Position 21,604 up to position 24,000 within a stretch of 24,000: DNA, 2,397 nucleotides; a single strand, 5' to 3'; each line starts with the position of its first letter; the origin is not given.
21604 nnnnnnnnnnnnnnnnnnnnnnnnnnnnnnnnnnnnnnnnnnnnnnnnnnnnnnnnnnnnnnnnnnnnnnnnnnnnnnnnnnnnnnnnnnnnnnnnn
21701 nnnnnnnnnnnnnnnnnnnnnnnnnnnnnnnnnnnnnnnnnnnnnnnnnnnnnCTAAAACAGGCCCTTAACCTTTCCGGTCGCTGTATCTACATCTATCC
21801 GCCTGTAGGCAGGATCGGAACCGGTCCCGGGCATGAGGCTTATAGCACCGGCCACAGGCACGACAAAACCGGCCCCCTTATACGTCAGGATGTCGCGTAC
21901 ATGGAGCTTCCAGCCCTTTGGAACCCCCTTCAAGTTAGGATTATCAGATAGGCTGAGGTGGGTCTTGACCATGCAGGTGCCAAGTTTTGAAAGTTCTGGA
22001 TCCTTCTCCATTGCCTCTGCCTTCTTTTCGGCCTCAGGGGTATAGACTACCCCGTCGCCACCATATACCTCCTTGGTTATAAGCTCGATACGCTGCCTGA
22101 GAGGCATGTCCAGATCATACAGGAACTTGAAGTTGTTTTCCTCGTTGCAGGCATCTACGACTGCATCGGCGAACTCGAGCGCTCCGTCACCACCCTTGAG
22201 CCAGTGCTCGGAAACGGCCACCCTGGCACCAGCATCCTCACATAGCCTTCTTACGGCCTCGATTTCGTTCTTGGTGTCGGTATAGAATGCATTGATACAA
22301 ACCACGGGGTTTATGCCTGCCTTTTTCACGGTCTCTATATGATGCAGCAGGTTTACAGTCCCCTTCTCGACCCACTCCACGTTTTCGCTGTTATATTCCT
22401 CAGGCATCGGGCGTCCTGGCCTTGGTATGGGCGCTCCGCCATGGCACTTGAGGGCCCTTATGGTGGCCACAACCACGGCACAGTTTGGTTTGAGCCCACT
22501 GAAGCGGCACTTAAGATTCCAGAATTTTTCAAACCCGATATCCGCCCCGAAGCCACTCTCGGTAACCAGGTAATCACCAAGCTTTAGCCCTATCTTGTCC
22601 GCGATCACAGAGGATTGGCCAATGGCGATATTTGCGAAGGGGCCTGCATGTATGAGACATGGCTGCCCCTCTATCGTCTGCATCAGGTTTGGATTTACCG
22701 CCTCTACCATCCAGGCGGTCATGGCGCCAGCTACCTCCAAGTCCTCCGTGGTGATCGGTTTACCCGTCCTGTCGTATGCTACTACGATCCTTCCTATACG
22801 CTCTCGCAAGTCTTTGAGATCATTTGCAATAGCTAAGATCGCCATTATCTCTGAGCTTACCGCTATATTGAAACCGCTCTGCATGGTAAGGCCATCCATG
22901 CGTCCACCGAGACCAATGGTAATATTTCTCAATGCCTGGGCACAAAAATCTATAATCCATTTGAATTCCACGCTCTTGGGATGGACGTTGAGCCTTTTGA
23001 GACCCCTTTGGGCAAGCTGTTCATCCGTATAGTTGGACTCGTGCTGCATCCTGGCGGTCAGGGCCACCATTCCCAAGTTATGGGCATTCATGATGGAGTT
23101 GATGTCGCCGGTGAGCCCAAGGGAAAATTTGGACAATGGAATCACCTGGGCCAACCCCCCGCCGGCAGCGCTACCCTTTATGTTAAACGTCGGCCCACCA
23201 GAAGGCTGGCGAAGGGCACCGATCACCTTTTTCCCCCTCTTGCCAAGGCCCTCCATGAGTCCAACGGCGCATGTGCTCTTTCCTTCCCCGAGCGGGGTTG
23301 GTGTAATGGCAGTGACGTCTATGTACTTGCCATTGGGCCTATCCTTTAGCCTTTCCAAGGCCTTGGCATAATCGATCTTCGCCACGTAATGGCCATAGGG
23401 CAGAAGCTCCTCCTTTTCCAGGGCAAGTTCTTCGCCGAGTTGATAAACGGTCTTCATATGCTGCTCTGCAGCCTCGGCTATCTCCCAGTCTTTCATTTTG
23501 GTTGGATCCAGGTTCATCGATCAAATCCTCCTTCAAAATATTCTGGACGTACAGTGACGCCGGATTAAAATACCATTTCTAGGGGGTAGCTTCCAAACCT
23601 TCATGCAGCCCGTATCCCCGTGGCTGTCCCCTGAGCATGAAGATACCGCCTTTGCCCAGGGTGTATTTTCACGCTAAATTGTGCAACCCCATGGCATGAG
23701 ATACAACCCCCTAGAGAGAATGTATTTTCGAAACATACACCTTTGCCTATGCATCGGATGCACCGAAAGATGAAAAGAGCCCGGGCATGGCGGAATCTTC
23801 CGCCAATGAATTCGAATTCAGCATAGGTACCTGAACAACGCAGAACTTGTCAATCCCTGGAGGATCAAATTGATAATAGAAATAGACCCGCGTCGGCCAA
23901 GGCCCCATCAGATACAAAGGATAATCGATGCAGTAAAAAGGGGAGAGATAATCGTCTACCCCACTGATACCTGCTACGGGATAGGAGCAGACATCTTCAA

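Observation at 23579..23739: fhs leader: copy 4 is enclosed by a perfect 9-bp long-range inverted repeat and preceded by an extra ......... box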

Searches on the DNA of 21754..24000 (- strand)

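Call 8: search_rna_families(source=window, start=23500, end=24000, threshold=evalue, max_evalue=10, show_alignments=3)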
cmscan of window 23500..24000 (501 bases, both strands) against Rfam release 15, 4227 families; matches with E-value up to 10: 2.
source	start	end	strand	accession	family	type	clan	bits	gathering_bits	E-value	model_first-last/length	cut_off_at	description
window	23510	23566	+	RF02296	TtnuCD20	Gene; snRNA; snoRNA; CD-box;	-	18.3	80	2.2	1-66/66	no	Tetrahymena snoRNA TtnuCD20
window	23700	23734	+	RF01341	CRISPR-DR30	Gene; CRISPR;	-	16.1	50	2.8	1-38/38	no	CRISPR RNA direct repeat element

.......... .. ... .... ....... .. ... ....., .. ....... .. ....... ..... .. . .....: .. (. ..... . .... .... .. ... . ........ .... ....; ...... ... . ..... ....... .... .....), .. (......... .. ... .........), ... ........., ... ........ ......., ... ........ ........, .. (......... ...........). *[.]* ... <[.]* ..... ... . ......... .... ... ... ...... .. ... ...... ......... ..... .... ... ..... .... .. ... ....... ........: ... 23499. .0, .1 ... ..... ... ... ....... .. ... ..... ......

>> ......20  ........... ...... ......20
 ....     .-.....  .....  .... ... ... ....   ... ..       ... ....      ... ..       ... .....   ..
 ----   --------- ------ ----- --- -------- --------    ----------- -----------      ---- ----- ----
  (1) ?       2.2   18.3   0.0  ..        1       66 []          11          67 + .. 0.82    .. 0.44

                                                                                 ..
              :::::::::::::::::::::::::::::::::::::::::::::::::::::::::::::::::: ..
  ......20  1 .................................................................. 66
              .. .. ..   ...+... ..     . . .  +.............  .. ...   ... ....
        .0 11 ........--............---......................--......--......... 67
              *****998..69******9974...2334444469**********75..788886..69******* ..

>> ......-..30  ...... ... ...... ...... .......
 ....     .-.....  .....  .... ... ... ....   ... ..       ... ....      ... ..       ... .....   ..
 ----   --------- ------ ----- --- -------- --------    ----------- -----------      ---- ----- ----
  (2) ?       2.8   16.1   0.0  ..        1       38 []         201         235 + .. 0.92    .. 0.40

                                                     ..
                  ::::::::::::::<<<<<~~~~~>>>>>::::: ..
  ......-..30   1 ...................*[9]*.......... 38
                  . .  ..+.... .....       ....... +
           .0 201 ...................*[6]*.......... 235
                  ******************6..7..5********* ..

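Call 53: build_rna_model(alignment_id=A1, structure=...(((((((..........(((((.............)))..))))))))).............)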
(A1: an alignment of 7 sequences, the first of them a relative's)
Model R1 built from alignment A1 (7 sequences, 65 columns); structure: as given.
model positions 62; base pairs 12; branch points 0; effective number of sequences 5.53; information 0.902 bits per position. Calibrated on 0.2 Mb of random sequence (short: E-values are rough).
structure used (alignment columns):
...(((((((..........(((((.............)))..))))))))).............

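Call 54: search_with_rna_model(model_id=R1, sources=[L001, L017, L004, L005], filters=off, max_evalue=10)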
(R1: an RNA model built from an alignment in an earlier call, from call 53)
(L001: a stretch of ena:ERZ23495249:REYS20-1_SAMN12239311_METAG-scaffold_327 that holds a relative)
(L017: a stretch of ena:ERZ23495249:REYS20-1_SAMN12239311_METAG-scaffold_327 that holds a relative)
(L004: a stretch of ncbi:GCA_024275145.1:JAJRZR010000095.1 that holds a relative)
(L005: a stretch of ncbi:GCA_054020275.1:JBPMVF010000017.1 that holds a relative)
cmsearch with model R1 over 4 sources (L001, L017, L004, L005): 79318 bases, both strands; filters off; matches with E-value up to 10: 16.
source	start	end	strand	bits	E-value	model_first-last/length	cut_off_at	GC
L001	19100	19162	+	75.9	8.4e-16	1-62/62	no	0.48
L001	13043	13104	+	74.1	2.3e-15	1-62/62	no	0.52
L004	13048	13110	+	71.2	1.2e-14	1-62/62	no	0.56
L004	12018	12078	+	67.4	9.6e-14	1-62/62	no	0.52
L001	9872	9933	+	66.4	1.8e-13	1-62/62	no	0.56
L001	12018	12079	+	63.8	7.5e-13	1-62/62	no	0.61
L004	9872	9934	+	59.3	9.1e-12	1-62/62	no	0.46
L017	14394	14455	+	45.5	1.9e-08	1-62/62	no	0.45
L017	19671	19732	-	42.7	9.3e-08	1-62/62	no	0.56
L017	14162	14219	-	41.4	1.9e-07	1-62/62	no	0.48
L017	19900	19962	+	38.3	1.1e-06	1-62/62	no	0.49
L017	15639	15702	-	36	3.9e-06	1-62/62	no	0.45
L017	16903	16963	-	31.4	5e-05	1-62/62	no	0.48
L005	4160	4199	+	14.7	0.53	1-62/62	no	0.22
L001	8608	8658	-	13.1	1.3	1-62/62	no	0.47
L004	8725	8767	+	11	4.2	1-62/62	no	0.51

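Call 55: search_with_rna_model(model_id=R1, sources=[L017], filters=off, max_evalue=0.01, show_alignments=6)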
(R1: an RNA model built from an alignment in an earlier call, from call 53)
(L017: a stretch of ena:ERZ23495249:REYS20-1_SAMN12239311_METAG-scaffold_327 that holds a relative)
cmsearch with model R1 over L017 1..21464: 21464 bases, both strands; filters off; matches with E-value up to 0.01: 6.
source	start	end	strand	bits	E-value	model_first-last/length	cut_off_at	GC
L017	14394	14455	+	45.5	5.1e-09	1-62/62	no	0.45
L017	19671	19732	-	42.7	2.5e-08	1-62/62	no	0.56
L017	14162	14219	-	41.4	5.2e-08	1-62/62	no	0.48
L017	19900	19962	+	38.3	2.9e-07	1-62/62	no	0.49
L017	15639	15702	-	36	1e-06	1-62/62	no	0.45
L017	16903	16963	-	31.4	1.4e-05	1-62/62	no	0.48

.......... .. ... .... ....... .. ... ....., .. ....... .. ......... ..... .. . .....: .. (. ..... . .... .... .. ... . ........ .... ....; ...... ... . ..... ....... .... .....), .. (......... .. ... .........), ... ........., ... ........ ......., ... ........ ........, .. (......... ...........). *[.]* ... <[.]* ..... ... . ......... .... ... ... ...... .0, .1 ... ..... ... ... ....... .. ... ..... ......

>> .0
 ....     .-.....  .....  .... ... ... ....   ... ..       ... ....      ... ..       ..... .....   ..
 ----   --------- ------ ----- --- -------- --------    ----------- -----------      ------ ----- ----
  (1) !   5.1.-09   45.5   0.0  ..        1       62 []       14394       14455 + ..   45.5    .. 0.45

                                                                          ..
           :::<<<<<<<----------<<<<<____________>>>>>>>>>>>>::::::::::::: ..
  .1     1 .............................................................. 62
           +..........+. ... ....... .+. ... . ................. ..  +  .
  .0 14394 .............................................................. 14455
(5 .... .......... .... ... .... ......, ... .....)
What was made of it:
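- They lie beside clpB, a dGTPase-like gene, bamA and lpxD, on both strands (calls 54, 55).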
